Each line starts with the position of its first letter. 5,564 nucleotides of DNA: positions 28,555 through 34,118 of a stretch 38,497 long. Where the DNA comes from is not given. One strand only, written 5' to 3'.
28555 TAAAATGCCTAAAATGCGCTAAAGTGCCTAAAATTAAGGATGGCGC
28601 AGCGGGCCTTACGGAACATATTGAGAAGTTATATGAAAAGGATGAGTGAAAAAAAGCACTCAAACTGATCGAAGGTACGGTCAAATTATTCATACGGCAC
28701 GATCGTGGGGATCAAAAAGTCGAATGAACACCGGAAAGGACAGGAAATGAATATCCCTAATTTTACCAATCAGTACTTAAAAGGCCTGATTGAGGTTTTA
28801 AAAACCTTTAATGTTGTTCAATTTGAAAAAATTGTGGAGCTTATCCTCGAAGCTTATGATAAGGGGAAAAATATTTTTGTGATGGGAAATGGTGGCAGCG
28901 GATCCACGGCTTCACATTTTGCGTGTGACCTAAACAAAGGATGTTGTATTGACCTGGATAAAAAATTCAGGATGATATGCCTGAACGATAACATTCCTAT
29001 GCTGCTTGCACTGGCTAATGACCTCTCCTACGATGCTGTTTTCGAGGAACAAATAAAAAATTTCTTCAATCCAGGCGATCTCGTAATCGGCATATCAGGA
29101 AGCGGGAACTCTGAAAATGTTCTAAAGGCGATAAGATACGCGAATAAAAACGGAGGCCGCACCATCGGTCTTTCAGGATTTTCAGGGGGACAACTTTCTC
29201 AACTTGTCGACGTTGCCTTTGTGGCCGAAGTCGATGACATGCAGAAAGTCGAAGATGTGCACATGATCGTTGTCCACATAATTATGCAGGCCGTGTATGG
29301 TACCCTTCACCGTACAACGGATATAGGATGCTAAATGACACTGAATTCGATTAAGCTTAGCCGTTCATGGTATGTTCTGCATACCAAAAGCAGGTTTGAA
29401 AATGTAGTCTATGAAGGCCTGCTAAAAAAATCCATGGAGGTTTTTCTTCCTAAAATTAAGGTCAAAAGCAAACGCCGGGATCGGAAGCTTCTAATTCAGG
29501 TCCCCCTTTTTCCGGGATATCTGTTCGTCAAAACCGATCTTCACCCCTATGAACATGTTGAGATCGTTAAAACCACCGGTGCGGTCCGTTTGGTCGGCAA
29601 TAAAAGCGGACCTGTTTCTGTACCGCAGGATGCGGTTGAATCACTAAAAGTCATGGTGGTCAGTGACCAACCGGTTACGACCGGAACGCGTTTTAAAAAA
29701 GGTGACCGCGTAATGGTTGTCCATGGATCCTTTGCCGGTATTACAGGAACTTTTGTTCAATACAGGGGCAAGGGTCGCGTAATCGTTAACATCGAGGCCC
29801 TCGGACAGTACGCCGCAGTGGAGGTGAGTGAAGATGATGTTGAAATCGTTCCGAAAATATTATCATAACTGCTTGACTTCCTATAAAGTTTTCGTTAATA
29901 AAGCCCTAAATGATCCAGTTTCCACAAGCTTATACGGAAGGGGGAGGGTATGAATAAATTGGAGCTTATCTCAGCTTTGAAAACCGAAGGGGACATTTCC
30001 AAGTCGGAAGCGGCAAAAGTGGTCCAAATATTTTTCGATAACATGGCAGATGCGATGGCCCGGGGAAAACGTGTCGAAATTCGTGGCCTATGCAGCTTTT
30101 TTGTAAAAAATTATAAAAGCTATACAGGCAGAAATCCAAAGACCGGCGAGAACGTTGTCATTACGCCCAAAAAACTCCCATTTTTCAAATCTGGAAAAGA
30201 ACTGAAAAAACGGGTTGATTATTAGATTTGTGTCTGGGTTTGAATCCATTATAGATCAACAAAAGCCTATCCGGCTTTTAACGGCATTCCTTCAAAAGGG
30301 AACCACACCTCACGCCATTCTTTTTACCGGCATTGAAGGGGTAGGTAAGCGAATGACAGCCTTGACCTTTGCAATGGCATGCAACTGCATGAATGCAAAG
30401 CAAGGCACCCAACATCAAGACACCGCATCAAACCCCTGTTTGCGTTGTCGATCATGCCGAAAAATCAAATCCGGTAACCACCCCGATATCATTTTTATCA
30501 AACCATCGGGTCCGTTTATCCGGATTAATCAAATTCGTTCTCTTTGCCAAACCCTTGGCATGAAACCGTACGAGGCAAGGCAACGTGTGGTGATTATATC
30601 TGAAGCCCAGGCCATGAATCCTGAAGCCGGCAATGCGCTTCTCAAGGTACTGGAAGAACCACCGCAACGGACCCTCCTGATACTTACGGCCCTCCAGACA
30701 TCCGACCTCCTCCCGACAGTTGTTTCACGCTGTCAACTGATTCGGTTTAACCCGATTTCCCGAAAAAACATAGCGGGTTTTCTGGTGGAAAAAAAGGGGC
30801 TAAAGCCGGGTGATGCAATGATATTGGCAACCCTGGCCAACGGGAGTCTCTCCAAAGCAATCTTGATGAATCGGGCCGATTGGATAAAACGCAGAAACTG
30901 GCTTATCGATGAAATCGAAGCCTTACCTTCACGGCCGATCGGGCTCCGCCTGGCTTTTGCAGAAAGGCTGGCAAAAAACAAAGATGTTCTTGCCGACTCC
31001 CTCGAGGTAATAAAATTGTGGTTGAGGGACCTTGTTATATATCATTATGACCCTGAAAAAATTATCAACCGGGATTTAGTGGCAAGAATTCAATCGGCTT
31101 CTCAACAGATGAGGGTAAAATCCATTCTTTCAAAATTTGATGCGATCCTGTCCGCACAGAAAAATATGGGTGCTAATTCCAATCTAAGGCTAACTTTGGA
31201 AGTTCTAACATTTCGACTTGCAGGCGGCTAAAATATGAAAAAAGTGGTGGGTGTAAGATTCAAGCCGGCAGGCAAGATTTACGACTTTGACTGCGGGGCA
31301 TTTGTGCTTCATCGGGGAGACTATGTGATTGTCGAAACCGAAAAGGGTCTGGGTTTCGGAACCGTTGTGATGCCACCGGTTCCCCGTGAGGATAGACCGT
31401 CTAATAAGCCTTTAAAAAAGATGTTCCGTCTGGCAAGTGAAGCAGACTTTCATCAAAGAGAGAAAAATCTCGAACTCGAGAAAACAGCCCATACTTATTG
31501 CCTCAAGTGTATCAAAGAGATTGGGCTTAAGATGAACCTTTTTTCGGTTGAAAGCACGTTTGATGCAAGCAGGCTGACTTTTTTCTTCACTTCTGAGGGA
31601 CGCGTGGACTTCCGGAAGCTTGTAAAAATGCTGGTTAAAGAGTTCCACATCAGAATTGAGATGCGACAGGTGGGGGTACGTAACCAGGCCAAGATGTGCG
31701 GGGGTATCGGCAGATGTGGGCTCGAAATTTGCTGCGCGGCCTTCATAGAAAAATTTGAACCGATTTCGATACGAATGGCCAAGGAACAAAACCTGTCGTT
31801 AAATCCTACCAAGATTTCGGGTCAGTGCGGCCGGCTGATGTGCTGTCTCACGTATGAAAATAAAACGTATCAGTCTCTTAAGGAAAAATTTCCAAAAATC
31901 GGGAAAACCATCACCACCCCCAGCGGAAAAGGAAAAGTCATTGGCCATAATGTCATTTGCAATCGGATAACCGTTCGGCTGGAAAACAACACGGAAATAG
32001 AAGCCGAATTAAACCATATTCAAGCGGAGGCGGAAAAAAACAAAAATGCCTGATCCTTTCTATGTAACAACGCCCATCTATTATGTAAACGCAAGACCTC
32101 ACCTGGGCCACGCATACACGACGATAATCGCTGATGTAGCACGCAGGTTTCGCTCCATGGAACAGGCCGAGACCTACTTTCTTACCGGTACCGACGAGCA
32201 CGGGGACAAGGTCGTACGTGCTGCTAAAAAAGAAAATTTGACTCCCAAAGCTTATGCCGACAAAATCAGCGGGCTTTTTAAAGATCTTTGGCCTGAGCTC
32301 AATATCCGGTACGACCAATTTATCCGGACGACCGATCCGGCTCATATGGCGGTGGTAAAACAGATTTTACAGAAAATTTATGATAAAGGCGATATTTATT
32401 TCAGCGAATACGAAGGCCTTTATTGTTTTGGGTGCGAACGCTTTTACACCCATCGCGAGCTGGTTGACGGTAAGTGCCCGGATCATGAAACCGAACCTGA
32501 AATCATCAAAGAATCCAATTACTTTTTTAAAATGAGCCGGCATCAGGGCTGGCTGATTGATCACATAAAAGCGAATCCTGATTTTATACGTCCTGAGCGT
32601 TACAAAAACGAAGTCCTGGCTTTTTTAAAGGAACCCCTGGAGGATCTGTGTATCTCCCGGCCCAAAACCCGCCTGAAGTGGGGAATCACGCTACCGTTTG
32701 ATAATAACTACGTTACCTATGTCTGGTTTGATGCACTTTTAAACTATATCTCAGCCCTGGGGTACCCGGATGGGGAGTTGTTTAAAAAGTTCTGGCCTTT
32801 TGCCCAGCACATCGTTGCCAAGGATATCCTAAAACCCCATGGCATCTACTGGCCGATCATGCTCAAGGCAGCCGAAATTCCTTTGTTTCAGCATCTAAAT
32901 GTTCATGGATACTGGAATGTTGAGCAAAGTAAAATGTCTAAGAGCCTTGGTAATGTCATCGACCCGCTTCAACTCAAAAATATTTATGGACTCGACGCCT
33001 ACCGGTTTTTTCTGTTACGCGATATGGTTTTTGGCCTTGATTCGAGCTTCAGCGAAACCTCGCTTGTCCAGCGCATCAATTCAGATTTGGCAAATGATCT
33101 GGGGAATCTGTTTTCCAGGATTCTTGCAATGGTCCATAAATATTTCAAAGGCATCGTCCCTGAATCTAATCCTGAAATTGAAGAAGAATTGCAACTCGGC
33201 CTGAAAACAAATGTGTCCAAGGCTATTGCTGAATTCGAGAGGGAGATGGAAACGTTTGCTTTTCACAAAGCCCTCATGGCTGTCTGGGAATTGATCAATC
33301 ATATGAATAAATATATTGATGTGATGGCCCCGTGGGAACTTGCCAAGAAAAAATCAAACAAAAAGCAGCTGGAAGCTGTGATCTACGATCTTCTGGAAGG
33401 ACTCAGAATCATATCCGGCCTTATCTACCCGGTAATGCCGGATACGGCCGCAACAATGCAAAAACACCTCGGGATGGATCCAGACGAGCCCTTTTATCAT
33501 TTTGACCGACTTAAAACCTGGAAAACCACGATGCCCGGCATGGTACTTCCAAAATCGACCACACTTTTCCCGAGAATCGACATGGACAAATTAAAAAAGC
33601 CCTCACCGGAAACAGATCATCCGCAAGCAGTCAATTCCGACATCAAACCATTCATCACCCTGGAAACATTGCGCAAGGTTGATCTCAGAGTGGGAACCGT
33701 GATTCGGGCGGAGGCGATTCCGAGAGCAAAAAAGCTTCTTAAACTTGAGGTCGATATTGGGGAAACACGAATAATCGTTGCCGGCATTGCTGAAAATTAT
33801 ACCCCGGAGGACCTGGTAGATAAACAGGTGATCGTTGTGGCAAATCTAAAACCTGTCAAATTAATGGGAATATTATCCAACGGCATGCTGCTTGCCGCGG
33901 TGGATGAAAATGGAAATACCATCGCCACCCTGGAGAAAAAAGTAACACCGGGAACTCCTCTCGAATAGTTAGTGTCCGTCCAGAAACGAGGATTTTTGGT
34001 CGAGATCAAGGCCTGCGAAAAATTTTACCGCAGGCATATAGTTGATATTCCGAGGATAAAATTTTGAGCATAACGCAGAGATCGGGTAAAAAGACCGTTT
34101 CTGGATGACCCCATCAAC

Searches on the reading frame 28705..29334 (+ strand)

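Call 39: search_protein_families(library=pfam, proteins=[window:28705-29334:+], max_evalue=0.0001)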
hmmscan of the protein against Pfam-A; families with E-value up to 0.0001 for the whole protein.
window:28705-29334:+ (209 aa): 2 families
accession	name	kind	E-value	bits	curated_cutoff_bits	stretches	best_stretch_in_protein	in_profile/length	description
PF13580.11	SIS_2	-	2.9e-17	63.4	27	1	25-158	3-138/138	SIS domain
PF01380.27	SIS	-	2.9e-10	40.5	25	1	115-176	45-106/131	SIS domain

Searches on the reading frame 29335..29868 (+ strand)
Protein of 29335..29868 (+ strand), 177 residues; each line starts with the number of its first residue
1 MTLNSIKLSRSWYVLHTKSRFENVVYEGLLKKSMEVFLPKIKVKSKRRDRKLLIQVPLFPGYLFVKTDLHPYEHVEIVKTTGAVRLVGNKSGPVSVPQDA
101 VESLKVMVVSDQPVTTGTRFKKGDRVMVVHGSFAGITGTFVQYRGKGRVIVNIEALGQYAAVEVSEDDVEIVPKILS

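Call 39: search_protein_families(library=pfam, proteins=[window:29335-29868:+], max_evalue=0.0001)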
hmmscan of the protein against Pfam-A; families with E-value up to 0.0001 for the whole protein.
window:29335-29868:+ (177 aa): 1 family
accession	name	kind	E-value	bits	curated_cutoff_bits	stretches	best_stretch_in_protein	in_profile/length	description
PF02357.24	NusG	-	1.8e-22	80.1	22.2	1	11-104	2-92/93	Transcription termination factor nusG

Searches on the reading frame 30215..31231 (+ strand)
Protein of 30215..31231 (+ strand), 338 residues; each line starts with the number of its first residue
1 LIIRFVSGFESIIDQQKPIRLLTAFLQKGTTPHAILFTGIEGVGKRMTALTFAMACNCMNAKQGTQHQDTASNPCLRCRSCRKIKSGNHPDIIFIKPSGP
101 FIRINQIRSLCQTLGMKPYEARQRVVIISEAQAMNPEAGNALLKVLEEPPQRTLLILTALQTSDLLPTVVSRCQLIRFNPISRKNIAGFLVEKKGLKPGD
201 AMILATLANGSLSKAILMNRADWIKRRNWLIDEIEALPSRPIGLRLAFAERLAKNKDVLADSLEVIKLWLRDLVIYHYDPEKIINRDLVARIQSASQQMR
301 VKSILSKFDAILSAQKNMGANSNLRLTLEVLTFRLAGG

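Call 39: search_protein_families(library=pfam, proteins=[window:30215-31231:+], max_evalue=0.0001)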
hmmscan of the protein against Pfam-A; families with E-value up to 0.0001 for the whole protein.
window:30215-31231:+ (338 aa): 2 families
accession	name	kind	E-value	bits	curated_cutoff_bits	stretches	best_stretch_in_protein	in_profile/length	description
PF13177.12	DNA_pol3_delta2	-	7.9e-53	179.2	27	1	15-181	2-160/161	DNA polymerase III, delta subunit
PF09115.15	DNApol3-delta_C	-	2.7e-06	28.2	21.7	1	222-330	2-110/117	DNA polymerase III, delta subunit, C terminal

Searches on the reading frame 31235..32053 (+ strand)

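Call 39: search_protein_families(library=pfam, proteins=[window:31235-32053:+], max_evalue=0.0001)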
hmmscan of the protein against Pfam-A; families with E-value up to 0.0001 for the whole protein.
window:31235-32053:+ (272 aa): 1 family
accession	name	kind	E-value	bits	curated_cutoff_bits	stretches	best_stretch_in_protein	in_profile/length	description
PF04468.17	PSP1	-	2.5e-29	101.9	27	1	61-146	1-86/86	PSP1 C-terminal conserved region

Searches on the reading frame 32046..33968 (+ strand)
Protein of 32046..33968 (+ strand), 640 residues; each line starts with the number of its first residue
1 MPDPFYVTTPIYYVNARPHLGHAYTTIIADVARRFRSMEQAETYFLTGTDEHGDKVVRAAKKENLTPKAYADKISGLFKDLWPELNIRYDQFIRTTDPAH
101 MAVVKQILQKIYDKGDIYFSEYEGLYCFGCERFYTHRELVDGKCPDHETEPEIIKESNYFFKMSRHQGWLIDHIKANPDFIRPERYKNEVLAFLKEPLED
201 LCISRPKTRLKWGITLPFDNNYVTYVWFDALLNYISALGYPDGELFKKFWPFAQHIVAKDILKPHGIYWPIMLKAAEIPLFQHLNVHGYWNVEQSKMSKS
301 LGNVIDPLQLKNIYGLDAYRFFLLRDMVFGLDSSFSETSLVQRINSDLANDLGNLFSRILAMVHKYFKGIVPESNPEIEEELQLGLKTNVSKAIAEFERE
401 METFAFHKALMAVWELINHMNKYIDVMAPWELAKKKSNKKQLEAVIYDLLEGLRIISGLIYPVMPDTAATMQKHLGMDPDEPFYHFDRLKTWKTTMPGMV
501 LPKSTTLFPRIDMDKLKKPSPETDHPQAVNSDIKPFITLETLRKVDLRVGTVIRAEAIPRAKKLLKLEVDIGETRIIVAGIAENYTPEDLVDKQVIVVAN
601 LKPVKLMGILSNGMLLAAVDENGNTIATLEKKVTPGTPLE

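Call 39: search_protein_families(library=pfam, proteins=[window:32046-33968:+], max_evalue=0.0001)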
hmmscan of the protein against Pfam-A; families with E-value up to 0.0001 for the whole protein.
window:32046-33968:+ (640 aa): 6 families
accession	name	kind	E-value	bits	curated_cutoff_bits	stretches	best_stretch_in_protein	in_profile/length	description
PF09334.17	tRNA-synt_1g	-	2.7e-102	342.9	20.1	2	149-359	174-390/391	tRNA synthetases class I (M)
PF01588.26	tRNA_bind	-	8.3e-26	90.4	27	1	547-637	1-95/96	Putative tRNA binding domain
PF00133.28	tRNA-synt_1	-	1e-23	84.2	22.7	2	4-218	24-245/414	tRNA synthetases class I (I, L, M and V)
PF01406.26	tRNA-synt_1e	-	1.5e-13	51.3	27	1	14-131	19-134/301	tRNA synthetases class I (C) catalytic domain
PF19303.5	Anticodon_3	-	1.4e-10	41.6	23.5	1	371-515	1-139/152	Anticodon binding domain of methionyl tRNA ligase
PF08264.19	Anticodon_1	-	3.3e-07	30.7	25.1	1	390-472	8-87/148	Anticodon-binding domain of tRNA ligase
